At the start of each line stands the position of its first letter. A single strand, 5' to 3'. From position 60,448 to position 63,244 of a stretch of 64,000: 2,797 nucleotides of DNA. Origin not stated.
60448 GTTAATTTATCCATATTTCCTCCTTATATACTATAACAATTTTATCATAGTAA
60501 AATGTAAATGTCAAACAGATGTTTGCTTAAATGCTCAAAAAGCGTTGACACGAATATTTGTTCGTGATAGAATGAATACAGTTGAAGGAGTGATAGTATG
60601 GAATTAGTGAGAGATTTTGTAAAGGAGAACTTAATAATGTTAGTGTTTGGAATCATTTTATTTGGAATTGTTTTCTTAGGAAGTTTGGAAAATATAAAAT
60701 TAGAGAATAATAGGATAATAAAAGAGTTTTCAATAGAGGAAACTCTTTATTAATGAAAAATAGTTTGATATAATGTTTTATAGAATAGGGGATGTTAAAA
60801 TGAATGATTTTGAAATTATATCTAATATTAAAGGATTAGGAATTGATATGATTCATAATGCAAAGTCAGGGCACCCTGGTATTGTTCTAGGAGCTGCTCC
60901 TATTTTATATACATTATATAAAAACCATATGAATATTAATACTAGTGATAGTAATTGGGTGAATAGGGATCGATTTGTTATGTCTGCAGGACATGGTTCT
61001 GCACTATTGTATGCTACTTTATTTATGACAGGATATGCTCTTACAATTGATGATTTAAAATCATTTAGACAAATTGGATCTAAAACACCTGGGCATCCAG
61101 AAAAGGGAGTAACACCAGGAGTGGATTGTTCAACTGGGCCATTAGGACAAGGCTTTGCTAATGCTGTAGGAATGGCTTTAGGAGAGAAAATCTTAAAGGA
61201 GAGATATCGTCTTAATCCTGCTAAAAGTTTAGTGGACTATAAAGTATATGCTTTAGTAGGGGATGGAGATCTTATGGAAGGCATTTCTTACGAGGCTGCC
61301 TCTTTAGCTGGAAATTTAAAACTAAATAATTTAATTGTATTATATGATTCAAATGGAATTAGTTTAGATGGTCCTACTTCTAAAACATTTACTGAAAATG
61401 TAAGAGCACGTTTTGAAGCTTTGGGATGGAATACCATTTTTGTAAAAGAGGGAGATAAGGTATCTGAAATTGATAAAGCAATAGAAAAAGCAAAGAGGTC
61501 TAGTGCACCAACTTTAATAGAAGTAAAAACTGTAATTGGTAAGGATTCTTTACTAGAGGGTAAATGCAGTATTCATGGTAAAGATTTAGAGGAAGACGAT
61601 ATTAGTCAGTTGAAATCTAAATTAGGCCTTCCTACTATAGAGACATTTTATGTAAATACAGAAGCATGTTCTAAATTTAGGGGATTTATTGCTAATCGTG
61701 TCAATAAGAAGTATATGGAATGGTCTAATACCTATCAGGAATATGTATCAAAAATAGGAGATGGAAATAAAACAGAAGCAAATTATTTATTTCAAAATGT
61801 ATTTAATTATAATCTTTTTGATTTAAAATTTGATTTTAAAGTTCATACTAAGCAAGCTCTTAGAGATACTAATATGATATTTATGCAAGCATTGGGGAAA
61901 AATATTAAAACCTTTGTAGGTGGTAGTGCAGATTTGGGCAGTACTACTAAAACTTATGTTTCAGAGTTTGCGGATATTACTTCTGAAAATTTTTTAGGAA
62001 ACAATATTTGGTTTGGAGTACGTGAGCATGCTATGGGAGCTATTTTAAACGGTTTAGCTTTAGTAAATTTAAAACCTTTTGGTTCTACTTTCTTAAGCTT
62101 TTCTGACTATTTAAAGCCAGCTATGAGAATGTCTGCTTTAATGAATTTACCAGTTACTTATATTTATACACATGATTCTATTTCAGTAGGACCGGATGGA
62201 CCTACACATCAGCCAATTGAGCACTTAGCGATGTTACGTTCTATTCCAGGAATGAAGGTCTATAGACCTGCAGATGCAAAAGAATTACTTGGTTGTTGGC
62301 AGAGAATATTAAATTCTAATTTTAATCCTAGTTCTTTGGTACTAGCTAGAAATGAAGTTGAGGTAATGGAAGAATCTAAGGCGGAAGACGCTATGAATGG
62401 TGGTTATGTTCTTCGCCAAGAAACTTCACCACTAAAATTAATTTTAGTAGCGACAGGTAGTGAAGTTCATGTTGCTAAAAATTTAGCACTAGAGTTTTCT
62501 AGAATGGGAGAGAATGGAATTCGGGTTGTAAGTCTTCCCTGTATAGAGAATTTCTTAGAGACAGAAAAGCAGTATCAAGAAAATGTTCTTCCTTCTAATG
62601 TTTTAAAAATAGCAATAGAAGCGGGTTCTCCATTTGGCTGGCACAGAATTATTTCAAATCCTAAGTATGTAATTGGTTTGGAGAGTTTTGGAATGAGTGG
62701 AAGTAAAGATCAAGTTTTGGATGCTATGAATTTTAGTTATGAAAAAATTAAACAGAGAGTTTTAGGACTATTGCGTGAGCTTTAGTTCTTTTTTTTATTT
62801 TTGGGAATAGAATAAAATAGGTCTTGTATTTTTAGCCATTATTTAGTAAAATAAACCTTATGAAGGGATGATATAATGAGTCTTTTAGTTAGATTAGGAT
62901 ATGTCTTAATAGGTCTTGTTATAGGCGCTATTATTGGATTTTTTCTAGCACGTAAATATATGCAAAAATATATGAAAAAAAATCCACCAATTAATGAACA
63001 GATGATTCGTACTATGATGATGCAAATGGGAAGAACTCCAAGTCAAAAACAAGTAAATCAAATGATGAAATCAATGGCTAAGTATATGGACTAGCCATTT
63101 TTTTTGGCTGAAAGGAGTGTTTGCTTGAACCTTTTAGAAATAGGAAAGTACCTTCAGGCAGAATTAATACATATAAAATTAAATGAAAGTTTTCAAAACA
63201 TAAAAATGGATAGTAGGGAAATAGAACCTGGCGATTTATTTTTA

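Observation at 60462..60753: Unannotated 51 aa single-TM ORF divergent from lexA with a LexA (Cheo) box inside its promoter: likely SOS cell-division inhibitor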

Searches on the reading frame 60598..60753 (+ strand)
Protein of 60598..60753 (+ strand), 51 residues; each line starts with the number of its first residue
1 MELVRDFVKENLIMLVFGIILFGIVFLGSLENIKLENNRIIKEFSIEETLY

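Call 5: search_protein_families(library=pfam, proteins=[window:60598-60753:+], max_evalue=0.1)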
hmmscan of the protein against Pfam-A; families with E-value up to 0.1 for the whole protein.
window:60598-60753:+ (51 aa): 0 families

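Call 6: find_homologous_proteins(query=window:60598-60750:+, max_evalue=10)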
Query seq(51 aa) (51 aa): 4 proteins with E <= 10 among 4 candidates.
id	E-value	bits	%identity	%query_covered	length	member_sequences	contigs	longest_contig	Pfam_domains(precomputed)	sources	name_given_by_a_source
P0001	1.2e-22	95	100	100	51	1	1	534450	-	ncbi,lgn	-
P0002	9.5e-20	86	94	100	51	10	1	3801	-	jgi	-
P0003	1.4e-8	51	69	71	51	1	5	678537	-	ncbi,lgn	-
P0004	1.5e-7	48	55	100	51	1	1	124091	-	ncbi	-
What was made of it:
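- Tried and rejected: A single-sequence search found only 4 close relatives (call 6).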

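Call 19: find_homologous_proteins(query=A1, max_evalue=0.01)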
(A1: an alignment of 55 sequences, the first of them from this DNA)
Query A1 (55 sequences) (51 aa, profile of the alignment): 29 proteins with E <= 0.01 among 185 candidates.
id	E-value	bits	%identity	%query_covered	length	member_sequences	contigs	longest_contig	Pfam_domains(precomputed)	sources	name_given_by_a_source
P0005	1.7e-9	55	-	-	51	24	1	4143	-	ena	-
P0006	6.3e-9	53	-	-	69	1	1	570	-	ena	-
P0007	1.8e-8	52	-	-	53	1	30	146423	-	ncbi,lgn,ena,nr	ncbi:MAG: hypothetical protein IK997_07715 [Bacilli bacterium]|nr:hypothetical protein [Bacilli bact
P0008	3.1e-8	51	-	-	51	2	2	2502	-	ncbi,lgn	-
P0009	1.5e-7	49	-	-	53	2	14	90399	-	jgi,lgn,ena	jgi:hypothetical protein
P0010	6.5e-7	47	-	-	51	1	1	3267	-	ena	-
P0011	1.3e-6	46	28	63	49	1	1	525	-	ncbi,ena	-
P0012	4.6e-6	44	-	-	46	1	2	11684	-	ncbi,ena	-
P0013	1.5e-5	42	-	-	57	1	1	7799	-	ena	-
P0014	1.6e-5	42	-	-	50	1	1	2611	-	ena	-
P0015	3.2e-5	41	27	65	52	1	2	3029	-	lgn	-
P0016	1.6e-4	39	26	63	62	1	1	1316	-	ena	-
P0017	1.9e-4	39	30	59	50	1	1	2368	-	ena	-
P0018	2.1e-4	39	-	-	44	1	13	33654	-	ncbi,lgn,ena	-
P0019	2.2e-4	39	-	-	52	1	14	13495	-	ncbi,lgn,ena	-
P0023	5.5e-4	37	-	-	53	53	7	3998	-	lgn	-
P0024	6.0e-4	37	-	-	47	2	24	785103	-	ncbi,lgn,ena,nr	ncbi:MAG: hypothetical protein IKF36_02505 [Bacilli bacterium]|nr:hypothetical protein [Bacilli bact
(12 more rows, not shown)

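Call 20: search_protein_families(library=ncbifam, alignment_id=A1, max_evalue=10)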
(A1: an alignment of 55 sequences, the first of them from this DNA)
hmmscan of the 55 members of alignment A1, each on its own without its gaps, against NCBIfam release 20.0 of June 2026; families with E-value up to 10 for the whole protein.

A. member 1, seq(51 aa): 0 families

B. families by the number of members that match (of 55 scanned): 11 families
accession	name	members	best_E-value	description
NF033631.1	SLATT_5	2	0.0031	SLATT domain-containing protein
TIGR00964.1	secE_bact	1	0.023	preprotein translocase subunit SecE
NF010533.0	PRK13922.9-5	1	0.024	rod shape-determining protein MreC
TIGR04420.1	Sec_Non_Glob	1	0.033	SRP-less Sec system protein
NF046009.1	MAGa3780_fam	1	0.036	MAGa3780 family membrane protein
NF005792.0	PRK07630.1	1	0.038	CobD/CbiB family protein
TIGR04512.1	Mycopla_NOT_gsn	1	0.047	STREFT protein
TIGR03076.1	near_not_gcvH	1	0.057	chlamydial GcvH-like protein upstream region protein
NF046089.1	CD3337_EF1877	1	0.06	CD3337/EF1877 family mobilome membrane protein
TIGR00023.1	TIGR00023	1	0.061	glycerol-3-phosphate 1-O-acyltransferase PlsY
NF033492.1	podovir_small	1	0.13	putative phage replication protein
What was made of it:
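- On YneA family (sequence family): An NCBIfam scan of 55 members at E up to 10 gave only scattered chance hits, and none was a YneA model (call 20).
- Closest known: YneA. Different: No NCBIfam model matches (call 20).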

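Call 36: predict_structure(alignment_id=A2)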
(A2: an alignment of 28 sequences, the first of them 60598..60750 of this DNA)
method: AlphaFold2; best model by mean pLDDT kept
length: 51 residues; sequences in the alignment: 28
mean_pLDDT: 76.0   pTM: 0.38
mean pLDDT of the five models: 76.0, 74.4, 73.0, 71.9, 71.6
residues with pLDDT >= 90: 15; 70-90: 16; 50-70: 20; < 50: 0
segments of 3 or more residues with pLDDT < 50: none
pLDDT, mean of each block of 10 residues (from residue 1): 80 93 90 64 57 50
secondary structure, 60 per line:
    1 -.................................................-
elements in order: H2-50
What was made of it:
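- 60598..60753 (+): The 51-aa single-pass membrane protein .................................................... N-terminal segment residues 1-11, membrane helix about 12-30, tail 31-51. AlphaFold2 gives a helix with pLDDT 90-93 over residues 11-30 (call 36).
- AlphaFold2 models the tail with low confidence (call 36).
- Tried and rejected: AlphaFold2 gave one long helix with a low-confidence tail, so a fold search was not worthwhile (call 36).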

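Call 38: search_protein_families(library=phrogs, alignment_id=A1, max_evalue=0.01)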
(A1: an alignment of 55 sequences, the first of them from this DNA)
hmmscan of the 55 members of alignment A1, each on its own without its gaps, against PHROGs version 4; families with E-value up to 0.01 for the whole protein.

A. member 1, seq(51 aa): 0 families

B. families by the number of members that match (of 55 scanned): 6 families
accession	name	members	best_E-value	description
phrog_7482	-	1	0.00017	-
phrog_19711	-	1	0.0022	-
phrog_31821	-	1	0.004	-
phrog_4261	-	1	0.0051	-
phrog_21080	-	1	0.0077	-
phrog_16321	-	1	0.0084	-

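Call 42: search_protein_representatives(alignment_id=A2)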
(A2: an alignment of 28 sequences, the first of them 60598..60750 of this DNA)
Query: 28 sequences, 51 profile positions. Proteins with E-value up to 0.001 (for the whole library): 93; up to 1e-10: 2; up to 1e-30: 0. The best 93 are listed.
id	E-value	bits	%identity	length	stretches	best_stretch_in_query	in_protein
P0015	9.1e-14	67.1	-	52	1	1-50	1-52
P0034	6.1e-11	58.1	-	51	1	1-47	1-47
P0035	2.8e-10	56.0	-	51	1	1-49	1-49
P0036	4.5e-10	55.3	-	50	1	1-47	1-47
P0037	1.1e-09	54.1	-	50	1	1-46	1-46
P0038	3.7e-09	52.4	-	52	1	1-49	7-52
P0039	4.3e-09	52.2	-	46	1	5-48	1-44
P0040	4.7e-09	52.0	-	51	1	1-47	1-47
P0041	6.9e-09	51.5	-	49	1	1-49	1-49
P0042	7.2e-08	48.2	-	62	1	1-49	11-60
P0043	9.0e-08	47.9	-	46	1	5-46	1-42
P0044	1.2e-07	47.5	-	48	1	2-48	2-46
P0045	1.2e-07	47.5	-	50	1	1-46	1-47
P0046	1.4e-07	47.3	-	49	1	2-48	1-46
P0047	1.9e-07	46.9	-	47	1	1-44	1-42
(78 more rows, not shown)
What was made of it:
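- On YneA family (sequence family): Profile hits are all 45-78 aa apart from one spurious 638-aa match (call 42).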

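Call 43: find_encoding_contigs(protein=P0007, flank=3000, max_places=3)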
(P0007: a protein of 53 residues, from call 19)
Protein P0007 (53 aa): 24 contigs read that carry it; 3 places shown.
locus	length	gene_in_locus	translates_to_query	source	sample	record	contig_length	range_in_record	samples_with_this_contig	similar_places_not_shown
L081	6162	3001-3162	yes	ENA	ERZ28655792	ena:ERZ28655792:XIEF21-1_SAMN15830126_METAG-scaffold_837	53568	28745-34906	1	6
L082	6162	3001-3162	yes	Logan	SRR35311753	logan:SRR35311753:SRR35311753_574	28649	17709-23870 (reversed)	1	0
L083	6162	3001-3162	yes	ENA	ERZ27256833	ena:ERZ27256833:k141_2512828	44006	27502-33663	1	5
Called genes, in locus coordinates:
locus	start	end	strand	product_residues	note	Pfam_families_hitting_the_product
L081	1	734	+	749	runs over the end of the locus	PF09586:YfhO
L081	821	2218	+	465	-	PF03816:LytR_cpsA_psr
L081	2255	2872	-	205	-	PF01726:LexA_DNA_bind, PF00717:Peptidase_S24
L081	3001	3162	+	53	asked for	-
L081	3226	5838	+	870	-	PF02739:5_3_exonuc_N, PF01367:5_3_exonuc, PF22619:DNA_polI_exo1, PF00476:DNA_pol_A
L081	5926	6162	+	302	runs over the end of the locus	PF00126:HTH_1, PF03466:LysR_substrate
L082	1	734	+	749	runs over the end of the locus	PF09586:YfhO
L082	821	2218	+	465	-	PF03816:LytR_cpsA_psr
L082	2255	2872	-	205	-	PF01726:LexA_DNA_bind, PF00717:Peptidase_S24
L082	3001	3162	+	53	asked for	-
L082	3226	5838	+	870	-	PF02739:5_3_exonuc_N, PF01367:5_3_exonuc, PF22619:DNA_polI_exo1, PF00476:DNA_pol_A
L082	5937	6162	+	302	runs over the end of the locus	PF00126:HTH_1, PF03466:LysR_substrate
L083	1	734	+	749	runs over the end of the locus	PF09586:YfhO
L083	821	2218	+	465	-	PF03816:LytR_cpsA_psr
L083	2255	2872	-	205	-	PF01726:LexA_DNA_bind, PF00717:Peptidase_S24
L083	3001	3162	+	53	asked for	-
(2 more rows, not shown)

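Call 44: find_encoding_contigs(protein=P0023, flank=3000, max_places=3)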
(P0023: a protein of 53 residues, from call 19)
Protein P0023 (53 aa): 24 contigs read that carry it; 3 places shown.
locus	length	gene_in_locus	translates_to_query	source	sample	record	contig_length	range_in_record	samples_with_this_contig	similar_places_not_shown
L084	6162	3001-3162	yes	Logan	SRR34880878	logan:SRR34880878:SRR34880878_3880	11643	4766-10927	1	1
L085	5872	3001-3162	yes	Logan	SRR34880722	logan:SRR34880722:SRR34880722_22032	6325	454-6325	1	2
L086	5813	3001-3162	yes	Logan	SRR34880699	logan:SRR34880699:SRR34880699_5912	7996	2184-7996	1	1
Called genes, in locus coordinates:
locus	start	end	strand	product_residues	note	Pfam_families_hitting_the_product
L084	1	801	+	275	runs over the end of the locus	PF00763:THF_DHG_CYH, PF02882:THF_DHG_CYH_C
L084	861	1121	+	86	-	PF04232:SpoVS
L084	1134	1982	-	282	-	PF01297:ZnuA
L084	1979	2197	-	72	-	PF01809:YidD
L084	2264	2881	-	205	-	PF01726:LexA_DNA_bind, PF00717:Peptidase_S24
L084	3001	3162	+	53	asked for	-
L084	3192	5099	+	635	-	PF00456:Transketolase_N, PF02779:Transket_pyr, PF02780:Transketolase_C (weak), PF22613:Transketolase_C_1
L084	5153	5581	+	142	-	PF10747:SirA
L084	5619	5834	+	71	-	PF03672:UPF0154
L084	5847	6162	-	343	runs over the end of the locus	?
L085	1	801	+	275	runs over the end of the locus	PF00763:THF_DHG_CYH, PF02882:THF_DHG_CYH_C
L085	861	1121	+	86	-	PF04232:SpoVS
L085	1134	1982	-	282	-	PF01297:ZnuA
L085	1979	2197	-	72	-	PF01809:YidD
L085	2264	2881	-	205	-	PF01726:LexA_DNA_bind, PF12802:MarR_2 (faint), PF00717:Peptidase_S24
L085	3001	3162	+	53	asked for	-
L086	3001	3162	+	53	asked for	-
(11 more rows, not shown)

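Call 45: find_encoding_contigs(protein=P0014, flank=3000, max_places=2)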
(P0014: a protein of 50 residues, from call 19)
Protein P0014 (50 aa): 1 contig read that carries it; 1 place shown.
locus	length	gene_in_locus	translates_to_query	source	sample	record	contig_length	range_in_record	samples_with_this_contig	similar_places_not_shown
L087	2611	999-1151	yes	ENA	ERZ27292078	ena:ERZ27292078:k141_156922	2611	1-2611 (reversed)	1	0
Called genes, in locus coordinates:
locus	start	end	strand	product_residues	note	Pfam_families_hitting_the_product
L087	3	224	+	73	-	?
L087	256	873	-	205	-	PF01726:LexA_DNA_bind, PF00717:Peptidase_S24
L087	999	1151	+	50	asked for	-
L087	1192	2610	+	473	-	?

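Call 46: list_cluster_members(proteins=[P0001, P0003, P0004, P0024])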
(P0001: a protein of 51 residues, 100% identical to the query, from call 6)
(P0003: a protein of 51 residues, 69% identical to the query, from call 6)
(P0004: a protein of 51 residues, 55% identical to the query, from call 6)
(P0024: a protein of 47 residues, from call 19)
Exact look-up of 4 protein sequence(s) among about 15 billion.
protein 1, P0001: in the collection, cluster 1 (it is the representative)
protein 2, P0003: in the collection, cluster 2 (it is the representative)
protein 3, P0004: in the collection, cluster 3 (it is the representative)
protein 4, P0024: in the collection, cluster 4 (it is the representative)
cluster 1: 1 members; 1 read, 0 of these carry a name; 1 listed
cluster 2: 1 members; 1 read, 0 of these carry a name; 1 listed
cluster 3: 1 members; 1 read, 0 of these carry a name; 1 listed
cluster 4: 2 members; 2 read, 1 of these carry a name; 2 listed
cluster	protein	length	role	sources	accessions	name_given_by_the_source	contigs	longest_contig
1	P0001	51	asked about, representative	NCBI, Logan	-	-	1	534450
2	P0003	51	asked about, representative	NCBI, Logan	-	-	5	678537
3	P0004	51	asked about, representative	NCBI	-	-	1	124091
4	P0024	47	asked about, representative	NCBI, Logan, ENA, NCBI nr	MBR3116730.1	MAG: hypothetical protein IKF36_02505 [Bacilli bacterium] | hypothetical protein [Bacilli bacterium]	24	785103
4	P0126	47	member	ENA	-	-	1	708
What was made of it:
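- Checked: The identical 51-aa product is already a called gene in the public protein collection, without a name (calls 6, 46). Some relatives are deposited as 'hypothetical protein' (calls 19, 46).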

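Call 58: search_protein_families(library=padloc, alignment_id=A1, max_evalue=0.01)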
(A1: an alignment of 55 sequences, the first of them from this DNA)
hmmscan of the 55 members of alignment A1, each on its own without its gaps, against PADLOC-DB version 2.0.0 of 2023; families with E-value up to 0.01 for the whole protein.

A. member 1, seq(51 aa): 0 families

B. families by the number of members that match (of 55 scanned): 1 family
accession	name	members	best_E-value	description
PDLC03819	RTasSLATT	2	0.00024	DRT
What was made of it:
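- No sequence family assignment contradicts this reading (calls 5, 20, 38, 58).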

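Call 59: search_solved_structures(query=A1, max_evalue=1)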
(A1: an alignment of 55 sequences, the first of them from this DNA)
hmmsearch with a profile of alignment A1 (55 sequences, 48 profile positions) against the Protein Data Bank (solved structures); distinct sequences matched with E-value up to 1: 4.
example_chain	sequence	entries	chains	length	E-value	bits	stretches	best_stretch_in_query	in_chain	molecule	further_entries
9u7f_C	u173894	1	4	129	0.016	18.1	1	9-35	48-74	Potassium voltage-gated channel subfamily E member 1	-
9vec_I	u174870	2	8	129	0.016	18.1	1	9-35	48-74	Potassium voltage-gated channel subfamily E member 1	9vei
2k21_A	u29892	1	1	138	0.016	18.1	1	9-35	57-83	Potassium voltage-gated channel subfamily E member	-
2l2t_A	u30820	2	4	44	0.29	14.1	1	9-34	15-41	Receptor tyrosine-protein kinase erbB-4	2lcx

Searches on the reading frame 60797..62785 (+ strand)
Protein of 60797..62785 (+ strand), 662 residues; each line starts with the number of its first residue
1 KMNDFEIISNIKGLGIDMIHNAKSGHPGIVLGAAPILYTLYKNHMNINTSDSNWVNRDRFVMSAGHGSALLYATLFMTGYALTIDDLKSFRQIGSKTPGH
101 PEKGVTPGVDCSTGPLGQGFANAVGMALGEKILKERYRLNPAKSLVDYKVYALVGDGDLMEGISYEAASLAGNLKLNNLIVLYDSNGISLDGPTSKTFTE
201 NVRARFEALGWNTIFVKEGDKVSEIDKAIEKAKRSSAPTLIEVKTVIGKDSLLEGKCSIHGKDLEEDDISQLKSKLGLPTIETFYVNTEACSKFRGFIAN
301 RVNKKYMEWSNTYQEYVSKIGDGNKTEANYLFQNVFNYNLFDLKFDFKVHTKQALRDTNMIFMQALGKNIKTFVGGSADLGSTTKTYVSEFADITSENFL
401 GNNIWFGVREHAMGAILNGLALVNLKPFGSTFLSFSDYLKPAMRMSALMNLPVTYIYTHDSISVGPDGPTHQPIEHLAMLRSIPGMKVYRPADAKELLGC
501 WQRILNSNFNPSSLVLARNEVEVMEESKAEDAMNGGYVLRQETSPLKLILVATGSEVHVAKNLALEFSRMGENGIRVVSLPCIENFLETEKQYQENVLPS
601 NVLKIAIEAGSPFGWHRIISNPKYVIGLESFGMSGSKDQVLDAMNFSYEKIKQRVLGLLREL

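Call 5: search_protein_families(library=pfam, proteins=[window:60797-62785:+], max_evalue=0.1)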
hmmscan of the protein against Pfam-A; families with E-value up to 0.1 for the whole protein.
window:60797-62785:+ (662 aa): 6 families
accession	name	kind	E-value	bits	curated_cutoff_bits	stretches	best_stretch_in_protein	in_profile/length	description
PF00456.26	Transketolase_N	-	4.7e-113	378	22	1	6-322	4-320/334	Transketolase, thiamine diphosphate binding domain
PF02779.29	Transket_pyr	-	2.7e-44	151.3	27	1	354-521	4-172/174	Transketolase, pyrimidine binding domain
PF22613.1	Transketolase_C_1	-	2.6e-27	95.7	27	1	535-646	1-112/113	Transketolase-like TK C-terminal domain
PF13292.11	DXP_synthase_N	-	2.5e-06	27.4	21.2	1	146-189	132-174/274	1-deoxy-D-xylulose-5-phosphate synthase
PF02775.26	TPP_enzyme_C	-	0.00014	22.2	21.9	1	113-243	27-151/151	Thiamine pyrophosphate enzyme, C-terminal TPP binding domain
PF02780.25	Transketolase_C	-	0.03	14.7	25.9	1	547-586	11-49/124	Transketolase, C-terminal domain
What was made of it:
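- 60800..62785 (+): tkt (transketolase), the conserved downstream neighbour in part of the clade. It is context, not part of the module. Pfam (call 5).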

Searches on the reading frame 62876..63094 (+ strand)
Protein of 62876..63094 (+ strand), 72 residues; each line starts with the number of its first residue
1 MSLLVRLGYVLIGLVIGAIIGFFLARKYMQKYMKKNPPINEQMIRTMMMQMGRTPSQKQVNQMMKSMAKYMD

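Call 5: search_protein_families(library=pfam, proteins=[window:62876-63094:+], max_evalue=0.1)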
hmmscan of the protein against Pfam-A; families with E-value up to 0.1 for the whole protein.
window:62876-63094:+ (72 aa): 8 families
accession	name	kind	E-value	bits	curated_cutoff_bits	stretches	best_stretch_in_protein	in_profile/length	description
PF03672.18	UPF0154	-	1.9e-31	108.2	27.1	1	11-69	2-60/60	Uncharacterised protein family (UPF0154)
PF06295.17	ZapG-like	-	0.0007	20.1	33.5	1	10-42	1-32/123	Z-ring associated protein G-like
PF03773.19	ArsP_1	-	0.0019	17.9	32.3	1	7-44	179-212/294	Predicted permease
PF09335.16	VTT_dom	-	0.01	16.8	33.9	1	9-46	22-45/123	VTT domain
PF03616.19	Glt_symporter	-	0.011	14.9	26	1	11-62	165-216/368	Sodium/glutamate symporter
PF01036.24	Bac_rhodopsin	-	0.033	14.1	24.6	1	4-51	125-172/224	Bacteriorhodopsin-like protein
PF19180.5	DUF5862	-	0.086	13.2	33.3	0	10-35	41-66/68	Family of unknown function (DUF5862)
PF02466.24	Tim17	-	0.093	13.5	32.7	0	9-70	8-48/111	Tim17/Tim22/Tim23/Pmp24 family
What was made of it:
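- Checked: UPF0154 (yneF) lies at 62876..63094 (call 5).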
